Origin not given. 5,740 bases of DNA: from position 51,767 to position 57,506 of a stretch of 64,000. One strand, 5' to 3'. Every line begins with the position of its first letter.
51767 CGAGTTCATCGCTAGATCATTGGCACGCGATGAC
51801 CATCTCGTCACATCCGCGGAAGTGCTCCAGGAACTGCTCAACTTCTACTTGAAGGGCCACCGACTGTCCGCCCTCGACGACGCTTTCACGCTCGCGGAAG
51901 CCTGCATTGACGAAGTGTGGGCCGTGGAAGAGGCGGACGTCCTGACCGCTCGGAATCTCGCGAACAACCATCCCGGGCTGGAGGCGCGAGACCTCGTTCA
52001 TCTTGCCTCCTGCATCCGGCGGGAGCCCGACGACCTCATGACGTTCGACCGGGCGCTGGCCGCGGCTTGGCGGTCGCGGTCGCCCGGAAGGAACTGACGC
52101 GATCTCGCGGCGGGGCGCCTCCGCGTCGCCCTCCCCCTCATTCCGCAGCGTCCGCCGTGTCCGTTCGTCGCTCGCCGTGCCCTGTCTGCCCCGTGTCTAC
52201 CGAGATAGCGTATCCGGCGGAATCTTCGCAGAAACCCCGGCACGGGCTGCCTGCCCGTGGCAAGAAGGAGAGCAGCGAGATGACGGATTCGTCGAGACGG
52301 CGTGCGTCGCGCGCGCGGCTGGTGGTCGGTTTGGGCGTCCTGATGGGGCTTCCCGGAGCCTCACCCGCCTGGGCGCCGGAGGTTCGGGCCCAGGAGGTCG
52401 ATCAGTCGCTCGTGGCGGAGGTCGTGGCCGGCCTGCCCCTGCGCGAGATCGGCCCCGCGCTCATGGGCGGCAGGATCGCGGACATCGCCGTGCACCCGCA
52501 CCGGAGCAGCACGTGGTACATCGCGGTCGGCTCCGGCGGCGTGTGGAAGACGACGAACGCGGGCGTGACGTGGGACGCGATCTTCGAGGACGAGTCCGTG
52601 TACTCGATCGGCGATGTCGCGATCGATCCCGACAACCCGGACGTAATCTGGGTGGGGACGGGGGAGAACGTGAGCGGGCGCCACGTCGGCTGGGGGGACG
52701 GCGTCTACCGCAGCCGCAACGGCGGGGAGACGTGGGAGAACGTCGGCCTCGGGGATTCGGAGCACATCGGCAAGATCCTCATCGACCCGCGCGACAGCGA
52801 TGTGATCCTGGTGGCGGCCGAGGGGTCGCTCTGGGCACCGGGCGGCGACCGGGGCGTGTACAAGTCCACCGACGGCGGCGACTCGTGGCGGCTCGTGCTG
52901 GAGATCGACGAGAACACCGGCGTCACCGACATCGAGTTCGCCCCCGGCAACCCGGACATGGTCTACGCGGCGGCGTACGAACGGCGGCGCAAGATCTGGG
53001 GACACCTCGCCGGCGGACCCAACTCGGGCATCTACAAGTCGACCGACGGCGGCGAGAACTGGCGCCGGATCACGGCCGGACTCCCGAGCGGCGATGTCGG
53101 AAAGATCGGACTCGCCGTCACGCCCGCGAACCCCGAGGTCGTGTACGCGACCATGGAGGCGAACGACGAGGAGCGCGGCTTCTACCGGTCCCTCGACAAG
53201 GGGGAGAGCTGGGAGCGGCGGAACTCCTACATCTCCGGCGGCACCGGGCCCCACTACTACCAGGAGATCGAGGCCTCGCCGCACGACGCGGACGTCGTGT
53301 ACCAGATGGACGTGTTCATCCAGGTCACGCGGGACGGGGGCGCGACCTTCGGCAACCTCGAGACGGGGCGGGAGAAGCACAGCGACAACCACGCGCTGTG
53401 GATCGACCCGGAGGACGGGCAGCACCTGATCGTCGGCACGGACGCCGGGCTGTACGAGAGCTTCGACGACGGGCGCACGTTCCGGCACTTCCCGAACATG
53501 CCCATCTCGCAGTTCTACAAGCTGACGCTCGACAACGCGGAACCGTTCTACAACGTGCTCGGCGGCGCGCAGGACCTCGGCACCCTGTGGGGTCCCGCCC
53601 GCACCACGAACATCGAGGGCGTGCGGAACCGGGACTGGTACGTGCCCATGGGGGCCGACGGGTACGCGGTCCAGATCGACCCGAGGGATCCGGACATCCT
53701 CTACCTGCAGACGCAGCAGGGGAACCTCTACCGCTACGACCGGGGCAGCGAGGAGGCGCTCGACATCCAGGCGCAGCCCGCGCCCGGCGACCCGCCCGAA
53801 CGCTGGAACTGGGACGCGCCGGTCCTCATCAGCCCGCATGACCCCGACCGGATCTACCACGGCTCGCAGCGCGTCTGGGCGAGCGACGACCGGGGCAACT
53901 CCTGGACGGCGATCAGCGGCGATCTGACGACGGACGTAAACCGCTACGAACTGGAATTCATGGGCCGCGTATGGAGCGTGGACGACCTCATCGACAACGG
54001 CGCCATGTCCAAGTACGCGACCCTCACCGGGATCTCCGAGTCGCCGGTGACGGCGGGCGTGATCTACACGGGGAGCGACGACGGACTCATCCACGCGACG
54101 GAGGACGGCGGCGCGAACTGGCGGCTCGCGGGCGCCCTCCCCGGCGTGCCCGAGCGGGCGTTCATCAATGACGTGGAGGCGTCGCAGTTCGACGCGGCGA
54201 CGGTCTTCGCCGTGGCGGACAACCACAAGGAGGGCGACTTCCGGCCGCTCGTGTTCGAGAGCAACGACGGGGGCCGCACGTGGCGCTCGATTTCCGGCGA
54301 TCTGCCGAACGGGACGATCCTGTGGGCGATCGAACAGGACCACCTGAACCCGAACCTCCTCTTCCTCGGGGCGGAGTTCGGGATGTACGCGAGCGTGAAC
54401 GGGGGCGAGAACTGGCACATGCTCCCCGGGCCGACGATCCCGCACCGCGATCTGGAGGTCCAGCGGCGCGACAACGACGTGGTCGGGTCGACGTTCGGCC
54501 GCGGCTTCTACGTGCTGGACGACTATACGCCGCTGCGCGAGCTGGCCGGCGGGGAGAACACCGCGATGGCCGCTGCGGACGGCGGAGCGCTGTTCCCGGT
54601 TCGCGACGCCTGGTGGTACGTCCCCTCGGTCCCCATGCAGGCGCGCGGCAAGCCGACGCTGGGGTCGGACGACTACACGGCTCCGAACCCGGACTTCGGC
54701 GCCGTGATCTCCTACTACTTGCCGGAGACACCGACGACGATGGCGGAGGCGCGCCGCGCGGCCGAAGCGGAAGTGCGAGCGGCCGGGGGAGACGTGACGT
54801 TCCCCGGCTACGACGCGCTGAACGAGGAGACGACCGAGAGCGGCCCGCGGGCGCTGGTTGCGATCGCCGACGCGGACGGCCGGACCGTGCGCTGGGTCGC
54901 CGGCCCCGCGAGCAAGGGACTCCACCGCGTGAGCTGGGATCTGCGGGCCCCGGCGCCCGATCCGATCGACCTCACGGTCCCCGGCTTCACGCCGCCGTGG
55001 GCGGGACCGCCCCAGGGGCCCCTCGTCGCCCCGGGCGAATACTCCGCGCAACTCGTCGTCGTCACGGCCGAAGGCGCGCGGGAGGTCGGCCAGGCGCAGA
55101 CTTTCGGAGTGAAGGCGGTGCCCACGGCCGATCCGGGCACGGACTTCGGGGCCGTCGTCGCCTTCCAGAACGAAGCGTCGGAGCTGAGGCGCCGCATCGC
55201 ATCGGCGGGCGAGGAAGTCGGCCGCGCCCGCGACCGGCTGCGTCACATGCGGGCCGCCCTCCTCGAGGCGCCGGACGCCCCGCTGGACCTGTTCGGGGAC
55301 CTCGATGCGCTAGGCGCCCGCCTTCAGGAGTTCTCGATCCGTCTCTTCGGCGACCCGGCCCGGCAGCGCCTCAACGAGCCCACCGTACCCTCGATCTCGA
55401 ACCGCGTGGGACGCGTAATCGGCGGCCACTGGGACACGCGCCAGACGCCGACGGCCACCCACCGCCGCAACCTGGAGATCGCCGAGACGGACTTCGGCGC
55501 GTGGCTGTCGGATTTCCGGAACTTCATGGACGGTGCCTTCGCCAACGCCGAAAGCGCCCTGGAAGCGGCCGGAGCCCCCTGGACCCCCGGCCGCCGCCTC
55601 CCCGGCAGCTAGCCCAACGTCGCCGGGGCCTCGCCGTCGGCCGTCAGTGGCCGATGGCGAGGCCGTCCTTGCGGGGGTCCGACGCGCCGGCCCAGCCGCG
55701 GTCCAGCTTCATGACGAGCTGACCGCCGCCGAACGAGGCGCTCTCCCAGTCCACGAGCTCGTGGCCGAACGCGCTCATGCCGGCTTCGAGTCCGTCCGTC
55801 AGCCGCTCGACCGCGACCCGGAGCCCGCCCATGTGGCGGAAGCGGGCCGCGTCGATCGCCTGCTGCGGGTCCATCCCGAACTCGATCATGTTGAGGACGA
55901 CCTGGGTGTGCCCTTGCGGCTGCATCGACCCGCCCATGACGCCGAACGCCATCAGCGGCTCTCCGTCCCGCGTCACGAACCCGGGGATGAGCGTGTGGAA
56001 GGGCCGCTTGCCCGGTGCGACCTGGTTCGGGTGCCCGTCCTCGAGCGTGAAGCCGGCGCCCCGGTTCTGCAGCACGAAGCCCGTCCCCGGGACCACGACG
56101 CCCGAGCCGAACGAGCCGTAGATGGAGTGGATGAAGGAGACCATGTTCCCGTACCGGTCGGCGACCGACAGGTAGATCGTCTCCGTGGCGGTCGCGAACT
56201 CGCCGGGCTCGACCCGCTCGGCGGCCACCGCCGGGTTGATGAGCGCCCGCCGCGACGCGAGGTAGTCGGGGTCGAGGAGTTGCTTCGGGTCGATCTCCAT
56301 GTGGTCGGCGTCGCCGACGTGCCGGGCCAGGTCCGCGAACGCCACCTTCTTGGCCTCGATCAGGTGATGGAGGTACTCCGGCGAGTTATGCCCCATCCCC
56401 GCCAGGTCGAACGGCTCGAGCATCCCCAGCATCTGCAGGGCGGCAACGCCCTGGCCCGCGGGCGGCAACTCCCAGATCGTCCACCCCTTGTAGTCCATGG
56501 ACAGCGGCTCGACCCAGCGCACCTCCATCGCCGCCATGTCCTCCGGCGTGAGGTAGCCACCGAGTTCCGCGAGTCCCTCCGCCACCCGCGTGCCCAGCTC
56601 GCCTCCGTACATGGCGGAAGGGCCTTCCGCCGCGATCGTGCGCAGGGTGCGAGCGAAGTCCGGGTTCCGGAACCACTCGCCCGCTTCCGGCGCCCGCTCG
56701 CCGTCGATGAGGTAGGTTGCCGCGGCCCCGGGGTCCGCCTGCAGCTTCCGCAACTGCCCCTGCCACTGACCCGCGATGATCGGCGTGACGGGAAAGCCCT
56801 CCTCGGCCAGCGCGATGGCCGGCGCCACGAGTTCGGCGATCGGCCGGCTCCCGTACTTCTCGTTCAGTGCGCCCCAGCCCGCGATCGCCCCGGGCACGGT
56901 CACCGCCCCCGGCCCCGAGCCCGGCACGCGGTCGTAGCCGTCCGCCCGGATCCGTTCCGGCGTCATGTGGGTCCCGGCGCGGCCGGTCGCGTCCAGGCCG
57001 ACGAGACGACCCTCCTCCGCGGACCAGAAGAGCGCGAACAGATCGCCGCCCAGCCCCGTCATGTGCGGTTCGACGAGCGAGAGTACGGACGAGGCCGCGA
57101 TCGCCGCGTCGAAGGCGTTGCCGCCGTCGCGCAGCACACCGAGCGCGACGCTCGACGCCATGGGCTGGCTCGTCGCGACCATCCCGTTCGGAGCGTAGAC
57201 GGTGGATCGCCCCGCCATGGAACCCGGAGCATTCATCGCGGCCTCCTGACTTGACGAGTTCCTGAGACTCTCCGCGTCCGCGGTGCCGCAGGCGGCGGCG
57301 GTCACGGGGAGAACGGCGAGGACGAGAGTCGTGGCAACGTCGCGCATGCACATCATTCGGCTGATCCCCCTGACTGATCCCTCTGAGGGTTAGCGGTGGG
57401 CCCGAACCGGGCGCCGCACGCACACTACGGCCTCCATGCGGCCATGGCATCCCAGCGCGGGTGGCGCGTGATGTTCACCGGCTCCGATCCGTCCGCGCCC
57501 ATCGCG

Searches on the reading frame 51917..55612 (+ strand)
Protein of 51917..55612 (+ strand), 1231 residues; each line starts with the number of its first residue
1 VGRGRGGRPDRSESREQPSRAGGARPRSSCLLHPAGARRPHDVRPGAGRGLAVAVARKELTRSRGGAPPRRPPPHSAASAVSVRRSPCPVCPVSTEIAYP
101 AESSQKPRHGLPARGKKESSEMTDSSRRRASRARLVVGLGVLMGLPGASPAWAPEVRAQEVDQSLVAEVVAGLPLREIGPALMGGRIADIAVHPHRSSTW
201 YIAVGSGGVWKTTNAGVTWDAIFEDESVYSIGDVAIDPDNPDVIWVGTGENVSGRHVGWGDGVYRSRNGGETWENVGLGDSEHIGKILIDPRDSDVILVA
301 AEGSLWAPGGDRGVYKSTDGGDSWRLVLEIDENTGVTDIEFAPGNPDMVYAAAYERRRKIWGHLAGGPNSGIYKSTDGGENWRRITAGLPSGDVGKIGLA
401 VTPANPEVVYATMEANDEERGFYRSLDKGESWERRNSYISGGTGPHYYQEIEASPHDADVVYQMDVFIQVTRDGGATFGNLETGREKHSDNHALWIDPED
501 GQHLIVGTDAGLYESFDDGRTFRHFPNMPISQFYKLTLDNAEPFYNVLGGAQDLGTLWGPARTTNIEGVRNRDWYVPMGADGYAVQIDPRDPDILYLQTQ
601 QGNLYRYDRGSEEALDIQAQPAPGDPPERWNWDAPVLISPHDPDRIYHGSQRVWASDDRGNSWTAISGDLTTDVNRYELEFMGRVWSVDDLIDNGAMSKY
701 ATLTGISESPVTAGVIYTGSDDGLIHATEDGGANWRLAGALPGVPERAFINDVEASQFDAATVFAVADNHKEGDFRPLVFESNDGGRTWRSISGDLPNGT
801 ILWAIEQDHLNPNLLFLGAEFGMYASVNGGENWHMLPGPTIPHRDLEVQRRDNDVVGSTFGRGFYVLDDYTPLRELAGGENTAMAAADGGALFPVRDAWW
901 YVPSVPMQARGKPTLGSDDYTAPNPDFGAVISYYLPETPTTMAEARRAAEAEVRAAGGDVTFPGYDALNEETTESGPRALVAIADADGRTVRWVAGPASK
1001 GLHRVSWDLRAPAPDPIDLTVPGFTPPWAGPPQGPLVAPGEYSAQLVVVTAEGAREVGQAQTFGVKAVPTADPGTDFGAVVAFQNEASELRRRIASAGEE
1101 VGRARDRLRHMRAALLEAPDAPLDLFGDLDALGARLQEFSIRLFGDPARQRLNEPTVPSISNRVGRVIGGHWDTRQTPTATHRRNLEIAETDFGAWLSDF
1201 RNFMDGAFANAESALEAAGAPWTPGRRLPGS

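Call 31: search_protein_families(library=pfam, proteins=[window:51917-55612:+], max_evalue=0.00001)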
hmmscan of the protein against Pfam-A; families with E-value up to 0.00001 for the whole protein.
window:51917-55612:+ (1231 aa): 2 families
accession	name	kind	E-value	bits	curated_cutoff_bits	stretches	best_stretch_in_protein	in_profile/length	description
PF15902.12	Sortilin-Vps10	-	1.3e-28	100.4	33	1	263-388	3-115/446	Sortilin, neurotensin receptor 3,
PF02012.26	BNR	-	6.3e-12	44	27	0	373-383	1-11/12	BNR/Asp-box repeat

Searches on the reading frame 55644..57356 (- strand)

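Call 80: search_protein_families(library=pfam, proteins=[window:55644-57356:-], max_evalue=0.00001)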
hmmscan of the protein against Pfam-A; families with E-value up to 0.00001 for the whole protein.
window:55644-57356:- (570 aa): 1 family
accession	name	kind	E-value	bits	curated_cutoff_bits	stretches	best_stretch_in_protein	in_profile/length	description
PF01019.26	G_glu_transpept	-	3.8e-150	501.5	27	1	73-565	2-512/512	Gamma-glutamyltranspeptidase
